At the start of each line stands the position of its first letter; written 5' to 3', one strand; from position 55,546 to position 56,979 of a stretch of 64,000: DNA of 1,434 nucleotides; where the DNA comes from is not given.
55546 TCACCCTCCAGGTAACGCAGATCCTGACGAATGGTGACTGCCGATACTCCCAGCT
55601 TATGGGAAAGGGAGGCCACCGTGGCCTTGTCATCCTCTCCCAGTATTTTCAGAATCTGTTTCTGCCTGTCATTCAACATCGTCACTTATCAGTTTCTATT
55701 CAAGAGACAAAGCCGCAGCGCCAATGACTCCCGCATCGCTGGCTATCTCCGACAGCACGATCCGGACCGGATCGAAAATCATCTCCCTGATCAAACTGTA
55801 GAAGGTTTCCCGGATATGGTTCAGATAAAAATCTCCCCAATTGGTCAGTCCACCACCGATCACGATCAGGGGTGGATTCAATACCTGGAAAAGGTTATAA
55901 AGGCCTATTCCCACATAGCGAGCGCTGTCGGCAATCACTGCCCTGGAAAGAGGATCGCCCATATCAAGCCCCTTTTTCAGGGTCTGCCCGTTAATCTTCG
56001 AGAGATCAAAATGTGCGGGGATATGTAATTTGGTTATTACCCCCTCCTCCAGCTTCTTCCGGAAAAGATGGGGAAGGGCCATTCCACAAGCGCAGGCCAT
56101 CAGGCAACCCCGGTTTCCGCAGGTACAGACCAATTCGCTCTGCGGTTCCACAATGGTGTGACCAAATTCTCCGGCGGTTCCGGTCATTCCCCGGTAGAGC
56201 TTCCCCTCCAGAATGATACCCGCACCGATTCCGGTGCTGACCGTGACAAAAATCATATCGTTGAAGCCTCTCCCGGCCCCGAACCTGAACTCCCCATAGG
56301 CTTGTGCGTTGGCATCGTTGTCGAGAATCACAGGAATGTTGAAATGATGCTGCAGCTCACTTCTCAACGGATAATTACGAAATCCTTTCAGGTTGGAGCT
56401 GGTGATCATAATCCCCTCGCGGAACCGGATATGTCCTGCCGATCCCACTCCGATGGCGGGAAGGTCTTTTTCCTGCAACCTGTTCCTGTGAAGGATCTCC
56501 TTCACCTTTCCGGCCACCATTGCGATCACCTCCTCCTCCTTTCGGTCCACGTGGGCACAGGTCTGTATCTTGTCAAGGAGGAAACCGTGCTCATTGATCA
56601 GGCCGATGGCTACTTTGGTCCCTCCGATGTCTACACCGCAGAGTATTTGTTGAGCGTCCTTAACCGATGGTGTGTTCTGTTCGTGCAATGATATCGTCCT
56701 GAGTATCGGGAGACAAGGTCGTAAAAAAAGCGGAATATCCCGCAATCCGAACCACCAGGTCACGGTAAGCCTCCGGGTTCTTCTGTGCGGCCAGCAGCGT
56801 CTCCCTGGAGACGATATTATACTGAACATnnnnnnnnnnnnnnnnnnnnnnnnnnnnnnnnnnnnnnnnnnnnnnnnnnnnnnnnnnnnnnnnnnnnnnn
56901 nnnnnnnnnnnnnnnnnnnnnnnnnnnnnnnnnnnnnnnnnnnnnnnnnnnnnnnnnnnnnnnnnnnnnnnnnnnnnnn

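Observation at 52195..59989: Convergent seven-gene sugar locus built around a glycyl radical enzyme of unknown substrate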

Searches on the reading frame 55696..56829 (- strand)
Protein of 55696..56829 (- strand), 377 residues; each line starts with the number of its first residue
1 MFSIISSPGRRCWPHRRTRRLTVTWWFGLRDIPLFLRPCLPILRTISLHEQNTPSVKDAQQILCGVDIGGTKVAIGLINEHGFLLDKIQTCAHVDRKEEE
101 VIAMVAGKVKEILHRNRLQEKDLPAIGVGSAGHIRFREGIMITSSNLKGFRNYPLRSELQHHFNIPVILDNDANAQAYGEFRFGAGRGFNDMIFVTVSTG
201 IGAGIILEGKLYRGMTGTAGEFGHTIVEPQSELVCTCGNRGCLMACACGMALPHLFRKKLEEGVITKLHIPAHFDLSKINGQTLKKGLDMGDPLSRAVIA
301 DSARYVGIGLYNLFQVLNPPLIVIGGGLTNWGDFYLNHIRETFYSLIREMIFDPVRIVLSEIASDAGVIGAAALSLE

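Call 4: search_protein_families(library=pfam, proteins=[window:55696-56829:-])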
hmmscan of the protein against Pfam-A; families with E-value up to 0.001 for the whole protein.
window:55696-56829:- (377 aa): 2 families
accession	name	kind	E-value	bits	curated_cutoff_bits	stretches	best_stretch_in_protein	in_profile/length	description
PF00480.26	ROK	-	9.2e-66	222.8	22.9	1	64-375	2-291/294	ROK family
PF01869.26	BcrAD_BadFG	-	1.9e-05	24.8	31.5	1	65-132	2-71/271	BadF/BadG/BcrA/BcrD ATPase family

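Call 5: search_protein_families(library=ncbifam, proteins=[window:55696-56829:-])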
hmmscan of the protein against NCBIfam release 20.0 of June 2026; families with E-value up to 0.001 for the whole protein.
window:55696-56829:- (377 aa): 13 families
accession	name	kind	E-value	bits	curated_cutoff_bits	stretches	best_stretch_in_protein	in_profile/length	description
TIGR00744.1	ROK_glcA_fam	subfamily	9.5e-64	215.6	260.35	1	65-374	2-307/318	ROK family glucokinase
NF003461.0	PRK05082.1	subfamily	2.8e-43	148.4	283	1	65-374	5-285/291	N-acetylmannosamine kinase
NF047821.1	NactlManKinNanK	equivalog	7.8e-38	130.6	450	1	65-375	5-286/288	N-acetylmannosamine kinase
NF047937.1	TransRegNagC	equivalog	1.6e-37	129.7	650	1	63-373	81-381/399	DNA-binding transcriptional regulator NagC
NF007251.0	PRK09698.1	equivalog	2.2e-32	112.5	253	1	59-270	4-211/304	allose kinase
NF049930.1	TransRegMlc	equivalog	4.6e-32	111.8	530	1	95-365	118-380/405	sugar metabolism global transcriptional regulator Mlc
NF045551.1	GK_Pyrobac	equivalog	9.2e-31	107.2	500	1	64-376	3-281/294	ATP-dependent glucokinase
NF042998.1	bglucokin_BglK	equivalog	1.2e-25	90.4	550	1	64-371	4-281/291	beta-glucoside kinase BglK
NF009835.0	PRK13310.1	equivalog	1.6e-25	90.1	380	1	64-376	3-301/303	N-acetylglucosamine kinase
NF007108.0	PRK09557.1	equivalog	1.5e-24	86.9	443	1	64-373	4-298/303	fructokinase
NF045550.1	FrctkaseScrK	equivalog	1.4e-17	64.1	400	1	63-251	5-189/293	fructokinase ScrK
NF045942.1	PolPhglucPhase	equivalog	5.5e-12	45.9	250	1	64-228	3-157/242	polyphosphate--glucose phosphotransferase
NF009836.0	PRK13311.1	equivalog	8e-11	41.6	551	1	64-257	3-199/256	N-acetyl-D-glucosamine kinase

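Call 30: list_cluster_members(proteins=[P0001, window:55696-56640:-, window:53134-54219:+])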
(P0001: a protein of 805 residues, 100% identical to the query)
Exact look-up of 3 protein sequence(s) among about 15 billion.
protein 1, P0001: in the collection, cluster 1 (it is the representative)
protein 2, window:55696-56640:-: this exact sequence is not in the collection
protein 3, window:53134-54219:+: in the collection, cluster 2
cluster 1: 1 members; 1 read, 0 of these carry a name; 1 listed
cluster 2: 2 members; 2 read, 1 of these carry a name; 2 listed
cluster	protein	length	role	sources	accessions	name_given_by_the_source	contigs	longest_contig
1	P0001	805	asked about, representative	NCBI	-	-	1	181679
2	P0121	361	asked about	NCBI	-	-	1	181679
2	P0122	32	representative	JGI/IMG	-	hypothetical protein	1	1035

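Call 40: search_solved_structures(query=window:55696-56640:-, max_evalue=1e-20)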
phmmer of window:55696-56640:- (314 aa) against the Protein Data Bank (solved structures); distinct sequences matched with E-value up to 1e-20: 21.
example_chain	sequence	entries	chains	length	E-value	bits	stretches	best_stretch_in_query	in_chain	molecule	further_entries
3vgk_A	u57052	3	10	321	3.2e-51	177.8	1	2-312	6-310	Glucokinase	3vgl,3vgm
2qm1_A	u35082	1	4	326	7.2e-48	166.8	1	2-313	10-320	Glucokinase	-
3vov_A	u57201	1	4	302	2.3e-40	142.2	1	2-310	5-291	Glucokinase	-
3eo3_A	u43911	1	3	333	6.1e-34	121.1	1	2-313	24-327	Bifunctional UDP-N-acetylglucosamine 2-epimerase/N-acetylmannosamine kinase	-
2yhw_A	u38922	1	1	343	6.7e-34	120.9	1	2-313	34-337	BIFUNCTIONAL UDP-N-ACETYLGLUCOSAMINE 2-EPIMERASE/N-ACETYLMANNOSAMINE KINASE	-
2yhy_A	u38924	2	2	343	6.8e-34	120.9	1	2-313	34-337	BIFUNCTIONAL UDP-N-ACETYLGLUCOSAMINE 2-EPIMERASE/N-ACETYLMANNOSAMINE KINASE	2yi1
5f7r_E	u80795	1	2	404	3e-29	105.6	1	30-279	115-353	Lmo0178 protein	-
5f7p_E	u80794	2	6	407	3.1e-29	105.6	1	30-279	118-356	Lmo0178 protein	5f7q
2aa4_A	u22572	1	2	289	6.6e-28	101.2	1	2-311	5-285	Putative N-acetylmannosamine kinase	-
5nck_A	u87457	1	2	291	2.7e-27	99.2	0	2-165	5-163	N-acetylmannosamine kinase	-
1z05_A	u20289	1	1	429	5.2e-26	95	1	31-309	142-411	transcriptional regulator, ROK family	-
6jdc_A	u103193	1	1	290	1.5e-25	93.5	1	3-190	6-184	N-acetylmannosamine kinase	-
6jdb_A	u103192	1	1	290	3.8e-25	92.2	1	3-190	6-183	N-acetylmannosamine kinase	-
4htl_A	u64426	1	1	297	2.6e-24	89.4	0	3-165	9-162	Beta-glucoside kinase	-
3bp8_A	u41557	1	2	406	4.6e-23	85.3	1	45-281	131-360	Putative NAGC-like transcriptional regulator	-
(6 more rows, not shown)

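Call 58: search_solved_structures(query=window:55696-56640:-, max_evalue=1e-33, show_alignments=5)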
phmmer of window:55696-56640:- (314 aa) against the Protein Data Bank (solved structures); distinct sequences matched with E-value up to 1e-33: 6.
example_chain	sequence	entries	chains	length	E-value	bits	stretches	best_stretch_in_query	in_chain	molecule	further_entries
3vgk_A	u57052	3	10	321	3.2e-51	177.8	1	2-312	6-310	Glucokinase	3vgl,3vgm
2qm1_A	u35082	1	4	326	7.2e-48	166.8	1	2-313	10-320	Glucokinase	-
3vov_A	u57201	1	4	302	2.3e-40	142.2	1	2-310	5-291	Glucokinase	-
3eo3_A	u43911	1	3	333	6.1e-34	121.1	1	2-313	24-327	Bifunctional UDP-N-acetylglucosamine 2-epimerase/N-acetylmannosamine kinase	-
2yhw_A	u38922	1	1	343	6.7e-34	120.9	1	2-313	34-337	BIFUNCTIONAL UDP-N-ACETYLGLUCOSAMINE 2-EPIMERASE/N-ACETYLMANNOSAMINE KINASE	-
2yhy_A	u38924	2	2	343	6.8e-34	120.9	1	2-313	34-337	BIFUNCTIONAL UDP-N-ACETYLGLUCOSAMINE 2-EPIMERASE/N-ACETYLMANNOSAMINE KINASE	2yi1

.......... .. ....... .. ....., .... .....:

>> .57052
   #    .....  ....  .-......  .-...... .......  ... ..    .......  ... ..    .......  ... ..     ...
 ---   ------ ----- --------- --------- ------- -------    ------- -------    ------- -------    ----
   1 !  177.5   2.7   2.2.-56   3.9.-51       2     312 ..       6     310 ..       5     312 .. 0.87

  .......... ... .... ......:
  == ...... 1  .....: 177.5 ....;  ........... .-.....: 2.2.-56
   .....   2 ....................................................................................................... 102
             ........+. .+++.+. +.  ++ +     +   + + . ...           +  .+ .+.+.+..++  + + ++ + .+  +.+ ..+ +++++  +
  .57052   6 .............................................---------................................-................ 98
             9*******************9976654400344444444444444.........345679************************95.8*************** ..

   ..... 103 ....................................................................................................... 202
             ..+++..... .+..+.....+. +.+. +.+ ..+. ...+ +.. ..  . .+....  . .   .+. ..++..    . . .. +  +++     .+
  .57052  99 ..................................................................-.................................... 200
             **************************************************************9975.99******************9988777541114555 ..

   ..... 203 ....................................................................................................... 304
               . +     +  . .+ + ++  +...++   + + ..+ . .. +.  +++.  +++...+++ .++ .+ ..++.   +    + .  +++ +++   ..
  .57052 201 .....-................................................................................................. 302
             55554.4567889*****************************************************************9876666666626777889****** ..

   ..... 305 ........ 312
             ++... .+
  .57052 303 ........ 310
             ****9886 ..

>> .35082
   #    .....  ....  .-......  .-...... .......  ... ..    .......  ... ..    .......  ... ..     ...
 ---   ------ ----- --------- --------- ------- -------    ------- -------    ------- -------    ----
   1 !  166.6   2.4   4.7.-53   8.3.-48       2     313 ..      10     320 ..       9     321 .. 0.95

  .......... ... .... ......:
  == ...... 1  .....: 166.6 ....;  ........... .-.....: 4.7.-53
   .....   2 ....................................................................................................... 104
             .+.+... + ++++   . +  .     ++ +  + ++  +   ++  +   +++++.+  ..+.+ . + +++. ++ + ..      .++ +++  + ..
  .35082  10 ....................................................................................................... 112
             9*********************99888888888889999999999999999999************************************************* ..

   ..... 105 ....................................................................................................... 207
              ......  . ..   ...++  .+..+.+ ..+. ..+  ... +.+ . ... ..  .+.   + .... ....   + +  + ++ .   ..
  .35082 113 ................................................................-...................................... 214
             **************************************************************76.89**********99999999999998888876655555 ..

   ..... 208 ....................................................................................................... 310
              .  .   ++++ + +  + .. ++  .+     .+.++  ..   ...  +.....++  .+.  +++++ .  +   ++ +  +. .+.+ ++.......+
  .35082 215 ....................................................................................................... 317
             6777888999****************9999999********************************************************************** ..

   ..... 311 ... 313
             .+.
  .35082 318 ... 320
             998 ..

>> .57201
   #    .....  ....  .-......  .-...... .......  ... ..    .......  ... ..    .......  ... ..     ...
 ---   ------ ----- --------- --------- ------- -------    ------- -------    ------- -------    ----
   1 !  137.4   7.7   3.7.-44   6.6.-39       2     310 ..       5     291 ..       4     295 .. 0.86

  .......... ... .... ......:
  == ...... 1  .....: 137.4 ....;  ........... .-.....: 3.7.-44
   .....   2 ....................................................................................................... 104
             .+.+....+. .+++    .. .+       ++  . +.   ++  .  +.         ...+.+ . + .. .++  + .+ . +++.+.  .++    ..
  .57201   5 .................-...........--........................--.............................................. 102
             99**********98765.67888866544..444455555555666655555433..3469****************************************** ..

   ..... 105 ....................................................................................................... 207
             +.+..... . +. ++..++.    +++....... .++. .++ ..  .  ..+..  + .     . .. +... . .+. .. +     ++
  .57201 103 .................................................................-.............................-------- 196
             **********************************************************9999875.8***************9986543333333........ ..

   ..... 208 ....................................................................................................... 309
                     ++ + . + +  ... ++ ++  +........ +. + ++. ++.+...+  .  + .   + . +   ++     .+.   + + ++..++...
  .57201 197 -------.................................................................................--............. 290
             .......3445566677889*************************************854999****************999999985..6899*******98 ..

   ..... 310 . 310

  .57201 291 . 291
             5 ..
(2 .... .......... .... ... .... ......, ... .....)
